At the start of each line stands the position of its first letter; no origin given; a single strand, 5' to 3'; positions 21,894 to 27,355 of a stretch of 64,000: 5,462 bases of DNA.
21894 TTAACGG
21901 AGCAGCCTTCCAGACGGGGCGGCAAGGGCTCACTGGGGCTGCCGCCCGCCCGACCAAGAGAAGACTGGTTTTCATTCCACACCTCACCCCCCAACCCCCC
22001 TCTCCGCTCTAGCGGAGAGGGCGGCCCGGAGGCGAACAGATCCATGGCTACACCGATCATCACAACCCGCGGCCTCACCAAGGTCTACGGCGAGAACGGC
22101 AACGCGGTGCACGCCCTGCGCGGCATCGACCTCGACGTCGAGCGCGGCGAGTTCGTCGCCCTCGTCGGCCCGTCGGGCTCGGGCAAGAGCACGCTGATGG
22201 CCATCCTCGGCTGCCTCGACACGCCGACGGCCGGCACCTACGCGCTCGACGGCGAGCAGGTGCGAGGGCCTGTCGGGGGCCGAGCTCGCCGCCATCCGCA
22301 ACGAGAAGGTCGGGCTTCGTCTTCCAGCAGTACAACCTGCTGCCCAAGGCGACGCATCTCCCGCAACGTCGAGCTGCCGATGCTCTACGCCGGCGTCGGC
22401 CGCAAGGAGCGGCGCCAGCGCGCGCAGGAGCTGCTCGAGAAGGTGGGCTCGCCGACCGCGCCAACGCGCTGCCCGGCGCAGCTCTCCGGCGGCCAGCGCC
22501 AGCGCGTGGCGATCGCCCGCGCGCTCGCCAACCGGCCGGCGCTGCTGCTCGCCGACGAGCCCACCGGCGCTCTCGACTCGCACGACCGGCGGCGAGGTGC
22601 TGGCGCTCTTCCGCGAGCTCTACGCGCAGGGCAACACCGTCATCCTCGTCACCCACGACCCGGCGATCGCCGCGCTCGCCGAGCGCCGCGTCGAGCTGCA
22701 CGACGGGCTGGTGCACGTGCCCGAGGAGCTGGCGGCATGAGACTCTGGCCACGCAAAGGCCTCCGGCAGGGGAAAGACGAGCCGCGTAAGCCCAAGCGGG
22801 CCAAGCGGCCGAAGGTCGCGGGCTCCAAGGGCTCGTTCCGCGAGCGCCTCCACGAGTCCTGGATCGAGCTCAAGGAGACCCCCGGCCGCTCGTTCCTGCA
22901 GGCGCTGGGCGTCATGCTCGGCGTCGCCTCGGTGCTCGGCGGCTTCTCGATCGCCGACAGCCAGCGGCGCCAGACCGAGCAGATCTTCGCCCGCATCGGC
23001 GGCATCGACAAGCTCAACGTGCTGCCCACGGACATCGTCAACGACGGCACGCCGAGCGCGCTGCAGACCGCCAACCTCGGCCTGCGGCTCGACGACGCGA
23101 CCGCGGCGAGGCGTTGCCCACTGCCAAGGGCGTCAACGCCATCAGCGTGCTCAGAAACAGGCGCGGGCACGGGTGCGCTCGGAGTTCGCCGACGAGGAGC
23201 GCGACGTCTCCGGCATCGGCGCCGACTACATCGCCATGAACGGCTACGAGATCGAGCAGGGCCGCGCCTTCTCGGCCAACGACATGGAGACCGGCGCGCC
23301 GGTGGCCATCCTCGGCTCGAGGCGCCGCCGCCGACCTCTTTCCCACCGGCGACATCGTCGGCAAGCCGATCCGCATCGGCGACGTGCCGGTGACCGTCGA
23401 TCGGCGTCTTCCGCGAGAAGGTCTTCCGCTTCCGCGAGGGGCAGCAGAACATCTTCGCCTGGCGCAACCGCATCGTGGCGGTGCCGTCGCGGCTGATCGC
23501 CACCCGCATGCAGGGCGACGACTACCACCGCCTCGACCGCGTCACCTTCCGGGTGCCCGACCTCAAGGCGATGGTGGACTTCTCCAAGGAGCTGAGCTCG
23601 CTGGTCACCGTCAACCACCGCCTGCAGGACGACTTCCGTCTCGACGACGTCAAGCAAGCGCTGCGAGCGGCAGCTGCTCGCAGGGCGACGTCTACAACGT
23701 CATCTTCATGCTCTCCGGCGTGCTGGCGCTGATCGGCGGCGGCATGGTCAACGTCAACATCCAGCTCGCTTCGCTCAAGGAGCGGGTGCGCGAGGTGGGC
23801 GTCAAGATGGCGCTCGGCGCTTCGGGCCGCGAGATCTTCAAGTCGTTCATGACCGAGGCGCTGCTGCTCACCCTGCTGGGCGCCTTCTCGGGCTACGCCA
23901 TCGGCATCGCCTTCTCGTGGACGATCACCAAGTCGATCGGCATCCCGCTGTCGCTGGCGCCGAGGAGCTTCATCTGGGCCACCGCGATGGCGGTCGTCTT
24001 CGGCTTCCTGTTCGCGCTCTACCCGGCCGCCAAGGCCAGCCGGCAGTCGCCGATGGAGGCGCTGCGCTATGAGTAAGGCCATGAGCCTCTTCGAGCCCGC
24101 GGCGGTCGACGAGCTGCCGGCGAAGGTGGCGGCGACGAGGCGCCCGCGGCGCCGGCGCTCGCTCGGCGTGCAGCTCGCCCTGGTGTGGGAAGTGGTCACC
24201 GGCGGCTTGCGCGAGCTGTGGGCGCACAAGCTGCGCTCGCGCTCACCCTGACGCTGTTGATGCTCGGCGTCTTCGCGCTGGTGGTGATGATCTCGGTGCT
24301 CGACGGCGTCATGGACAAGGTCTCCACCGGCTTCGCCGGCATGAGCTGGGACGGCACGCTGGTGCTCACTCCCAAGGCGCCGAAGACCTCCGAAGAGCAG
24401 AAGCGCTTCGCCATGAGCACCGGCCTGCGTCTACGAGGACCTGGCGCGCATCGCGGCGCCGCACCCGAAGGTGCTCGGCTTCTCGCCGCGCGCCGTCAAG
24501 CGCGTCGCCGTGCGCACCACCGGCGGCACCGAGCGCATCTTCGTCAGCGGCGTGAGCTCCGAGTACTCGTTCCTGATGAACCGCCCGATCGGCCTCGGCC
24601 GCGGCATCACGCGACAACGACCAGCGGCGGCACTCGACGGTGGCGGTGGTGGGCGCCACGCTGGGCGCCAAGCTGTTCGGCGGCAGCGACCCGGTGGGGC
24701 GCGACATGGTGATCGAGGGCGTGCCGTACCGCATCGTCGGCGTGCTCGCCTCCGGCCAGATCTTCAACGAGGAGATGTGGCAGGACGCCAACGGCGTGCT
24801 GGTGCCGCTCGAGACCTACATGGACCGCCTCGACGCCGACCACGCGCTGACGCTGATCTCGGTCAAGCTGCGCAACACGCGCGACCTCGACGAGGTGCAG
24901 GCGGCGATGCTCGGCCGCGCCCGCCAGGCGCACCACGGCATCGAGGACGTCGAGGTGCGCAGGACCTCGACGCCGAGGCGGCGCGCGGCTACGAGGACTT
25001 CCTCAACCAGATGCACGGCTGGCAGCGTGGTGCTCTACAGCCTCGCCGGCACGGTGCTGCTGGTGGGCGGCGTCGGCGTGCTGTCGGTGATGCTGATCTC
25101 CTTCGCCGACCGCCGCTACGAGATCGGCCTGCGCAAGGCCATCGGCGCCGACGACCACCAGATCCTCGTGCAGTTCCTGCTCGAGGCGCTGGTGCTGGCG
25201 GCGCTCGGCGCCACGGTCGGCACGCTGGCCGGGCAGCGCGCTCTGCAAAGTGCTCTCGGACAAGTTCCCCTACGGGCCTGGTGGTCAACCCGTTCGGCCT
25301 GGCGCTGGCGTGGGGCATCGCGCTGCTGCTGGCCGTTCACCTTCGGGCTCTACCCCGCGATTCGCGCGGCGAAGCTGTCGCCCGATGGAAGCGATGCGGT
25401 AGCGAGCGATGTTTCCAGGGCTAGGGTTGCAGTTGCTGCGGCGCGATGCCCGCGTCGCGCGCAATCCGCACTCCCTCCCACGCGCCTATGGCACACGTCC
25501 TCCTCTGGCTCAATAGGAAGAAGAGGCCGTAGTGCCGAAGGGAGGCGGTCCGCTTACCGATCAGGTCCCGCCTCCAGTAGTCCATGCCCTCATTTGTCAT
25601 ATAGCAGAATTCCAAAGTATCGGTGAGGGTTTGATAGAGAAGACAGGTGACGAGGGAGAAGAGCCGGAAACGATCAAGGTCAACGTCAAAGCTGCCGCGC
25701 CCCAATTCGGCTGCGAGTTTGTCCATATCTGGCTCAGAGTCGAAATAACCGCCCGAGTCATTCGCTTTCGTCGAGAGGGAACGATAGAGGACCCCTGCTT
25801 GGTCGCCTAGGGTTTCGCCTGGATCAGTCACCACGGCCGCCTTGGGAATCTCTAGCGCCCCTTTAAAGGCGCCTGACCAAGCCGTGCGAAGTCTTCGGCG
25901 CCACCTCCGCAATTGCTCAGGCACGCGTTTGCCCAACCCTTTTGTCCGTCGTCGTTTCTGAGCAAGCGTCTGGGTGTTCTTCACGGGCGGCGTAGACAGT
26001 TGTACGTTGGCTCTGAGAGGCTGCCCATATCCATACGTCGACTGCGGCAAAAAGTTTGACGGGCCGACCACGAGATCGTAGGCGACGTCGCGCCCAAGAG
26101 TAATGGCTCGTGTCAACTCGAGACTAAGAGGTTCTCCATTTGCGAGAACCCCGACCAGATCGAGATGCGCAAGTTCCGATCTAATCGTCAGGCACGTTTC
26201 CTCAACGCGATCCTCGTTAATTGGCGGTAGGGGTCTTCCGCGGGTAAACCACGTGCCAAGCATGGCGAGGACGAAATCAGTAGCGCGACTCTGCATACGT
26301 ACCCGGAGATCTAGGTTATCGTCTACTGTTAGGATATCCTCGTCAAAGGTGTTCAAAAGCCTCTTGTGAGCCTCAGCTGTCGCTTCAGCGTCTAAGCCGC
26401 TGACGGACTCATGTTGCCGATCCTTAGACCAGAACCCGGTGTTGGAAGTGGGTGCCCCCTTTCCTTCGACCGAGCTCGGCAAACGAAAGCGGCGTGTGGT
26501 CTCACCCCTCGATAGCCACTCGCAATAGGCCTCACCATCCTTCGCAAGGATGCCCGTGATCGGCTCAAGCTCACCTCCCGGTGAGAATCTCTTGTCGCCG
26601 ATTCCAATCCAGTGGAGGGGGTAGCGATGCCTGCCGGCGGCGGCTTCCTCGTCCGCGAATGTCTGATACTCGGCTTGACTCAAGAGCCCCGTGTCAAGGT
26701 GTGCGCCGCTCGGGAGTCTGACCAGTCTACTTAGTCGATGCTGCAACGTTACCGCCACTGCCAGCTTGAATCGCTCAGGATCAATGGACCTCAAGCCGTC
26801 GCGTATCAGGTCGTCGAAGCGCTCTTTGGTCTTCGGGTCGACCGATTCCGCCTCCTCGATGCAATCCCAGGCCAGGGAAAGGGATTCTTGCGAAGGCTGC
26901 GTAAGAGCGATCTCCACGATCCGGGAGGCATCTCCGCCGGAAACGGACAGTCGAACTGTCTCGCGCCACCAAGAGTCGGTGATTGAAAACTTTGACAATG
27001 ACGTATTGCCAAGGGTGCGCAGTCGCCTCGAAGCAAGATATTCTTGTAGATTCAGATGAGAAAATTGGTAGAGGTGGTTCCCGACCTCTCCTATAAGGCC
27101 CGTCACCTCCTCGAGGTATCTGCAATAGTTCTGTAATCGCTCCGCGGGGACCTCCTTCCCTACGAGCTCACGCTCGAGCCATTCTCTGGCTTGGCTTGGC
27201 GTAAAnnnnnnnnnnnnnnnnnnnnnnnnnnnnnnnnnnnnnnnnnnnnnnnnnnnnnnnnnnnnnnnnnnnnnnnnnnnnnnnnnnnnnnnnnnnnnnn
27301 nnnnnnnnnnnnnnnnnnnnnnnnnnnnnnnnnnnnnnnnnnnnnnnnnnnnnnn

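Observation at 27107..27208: Exactly one in-frame TGA splits the NLR-like gene inside the NACHT module; both halves otherwise intact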

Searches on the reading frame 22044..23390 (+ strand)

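Call 11: search_protein_families(library=pfam, proteins=[window:22044-23390:+], max_evalue=0.001)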
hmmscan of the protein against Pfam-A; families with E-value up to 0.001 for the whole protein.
window:22044-23390:+ (449 aa): 3 families
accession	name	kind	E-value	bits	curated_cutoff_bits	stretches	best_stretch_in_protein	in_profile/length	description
PF00005.33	ABC_tran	-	5.7e-30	105.1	25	1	25-174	1-136/137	ABC transporter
PF13555.12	AAA_29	-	0.0002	21.5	27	1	29-56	16-44/61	P-loop containing region of AAA domain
PF02463.25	SMC_N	-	0.00096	19.1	40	0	36-188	25-182/220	RecF/RecN/SMC N terminal domain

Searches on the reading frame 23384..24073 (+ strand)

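Call 11: search_protein_families(library=pfam, proteins=[window:23384-24073:+], max_evalue=0.001)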
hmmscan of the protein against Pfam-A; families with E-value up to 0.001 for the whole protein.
window:23384-24073:+ (230 aa): 1 family
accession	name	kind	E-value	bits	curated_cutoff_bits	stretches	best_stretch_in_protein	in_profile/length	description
PF02687.27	FtsX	-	1.4e-21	77.2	25.5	1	110-223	2-120/120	FtsX-like permease C-terminal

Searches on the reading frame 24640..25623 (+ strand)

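Call 11: search_protein_families(library=pfam, proteins=[window:24640-25623:+], max_evalue=0.001)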
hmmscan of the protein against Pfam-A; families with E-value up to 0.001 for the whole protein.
window:24640-25623:+ (328 aa): 2 families
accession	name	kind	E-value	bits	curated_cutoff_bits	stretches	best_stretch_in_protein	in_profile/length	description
PF02687.27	FtsX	-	7.2e-14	52.3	25.5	1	135-201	3-69/120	FtsX-like permease C-terminal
PF12704.14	MacB_PCD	-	3e-13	51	27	1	2-90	123-204/207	MacB-like periplasmic core domain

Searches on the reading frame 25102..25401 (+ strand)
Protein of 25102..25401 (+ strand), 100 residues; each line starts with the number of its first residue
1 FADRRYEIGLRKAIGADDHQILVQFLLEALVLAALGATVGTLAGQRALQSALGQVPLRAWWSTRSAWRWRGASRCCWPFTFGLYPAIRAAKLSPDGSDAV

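Call 20: search_protein_families(library=pfam, proteins=[window:25102-25401:+], max_evalue=0.01)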
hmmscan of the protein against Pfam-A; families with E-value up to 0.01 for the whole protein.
seq(100 aa): 1 family
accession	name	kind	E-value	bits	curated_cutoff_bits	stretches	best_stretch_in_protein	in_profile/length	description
PF02687.27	FtsX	-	2.6e-10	40.8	25.5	1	3-50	25-72/120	FtsX-like permease C-terminal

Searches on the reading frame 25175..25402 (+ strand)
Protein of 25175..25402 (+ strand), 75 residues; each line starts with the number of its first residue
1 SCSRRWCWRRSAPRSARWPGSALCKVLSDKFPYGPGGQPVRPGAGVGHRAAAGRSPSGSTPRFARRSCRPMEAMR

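Call 38: find_encoding_contigs(protein=window:25175-25402:+, flank=5000, max_places=6)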
Protein window:25175-25402:+ (75 aa): no gene with exactly this product is on record in the collection.

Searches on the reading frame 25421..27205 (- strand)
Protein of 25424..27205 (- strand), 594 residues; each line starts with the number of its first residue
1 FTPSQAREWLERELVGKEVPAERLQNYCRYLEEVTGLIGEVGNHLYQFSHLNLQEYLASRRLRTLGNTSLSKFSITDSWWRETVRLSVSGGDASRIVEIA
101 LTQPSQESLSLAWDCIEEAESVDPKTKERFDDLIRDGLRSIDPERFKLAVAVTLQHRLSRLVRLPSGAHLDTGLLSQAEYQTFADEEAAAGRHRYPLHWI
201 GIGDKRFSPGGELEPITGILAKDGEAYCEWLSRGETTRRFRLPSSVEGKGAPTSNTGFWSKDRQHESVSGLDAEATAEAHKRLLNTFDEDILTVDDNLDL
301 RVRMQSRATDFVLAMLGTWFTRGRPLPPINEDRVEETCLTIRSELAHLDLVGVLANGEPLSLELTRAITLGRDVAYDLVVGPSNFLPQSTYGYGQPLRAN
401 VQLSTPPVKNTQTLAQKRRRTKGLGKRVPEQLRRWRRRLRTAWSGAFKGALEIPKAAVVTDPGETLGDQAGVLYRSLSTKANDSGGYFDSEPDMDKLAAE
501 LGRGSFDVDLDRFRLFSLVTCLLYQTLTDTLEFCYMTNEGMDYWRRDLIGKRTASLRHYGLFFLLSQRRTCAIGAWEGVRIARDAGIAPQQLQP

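Call 4: search_protein_families(library=pfam, proteins=[window:25424-27205:-], max_evalue=0.01)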
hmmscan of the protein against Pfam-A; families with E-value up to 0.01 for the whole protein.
window:25424-27205:- (594 aa): 1 family
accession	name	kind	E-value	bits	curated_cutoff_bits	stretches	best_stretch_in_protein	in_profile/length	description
PF03781.23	FGE-sulfatase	-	0.00011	22.4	23.3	1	171-265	40-139/255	Sulfatase-modifying factor enzyme 1-like domain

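Call 5: search_protein_families(library=padloc, proteins=[window:25424-27205:-], max_evalue=0.01)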
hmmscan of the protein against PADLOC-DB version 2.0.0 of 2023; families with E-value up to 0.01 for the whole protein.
window:25424-27205:- (594 aa): 0 families

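Call 16: find_encoding_contigs(protein=window:25421-27106:-, flank=10000, max_places=10)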
Protein window:25421-27106:- (561 aa): 1 contig read that carries it; 1 place shown.
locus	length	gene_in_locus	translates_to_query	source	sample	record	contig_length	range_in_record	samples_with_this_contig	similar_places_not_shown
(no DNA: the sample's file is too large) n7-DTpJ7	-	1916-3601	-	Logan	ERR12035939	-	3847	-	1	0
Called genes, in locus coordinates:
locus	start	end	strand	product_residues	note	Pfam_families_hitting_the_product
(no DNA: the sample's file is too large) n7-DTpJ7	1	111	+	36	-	?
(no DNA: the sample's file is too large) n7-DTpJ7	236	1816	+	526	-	PF01582:TIR (weak), PF13676:TIR_2, PF13191:AAA_16 (weak), PF05729:NACHT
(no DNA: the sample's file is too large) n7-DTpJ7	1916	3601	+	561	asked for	-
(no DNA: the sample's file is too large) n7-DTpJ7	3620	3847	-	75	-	?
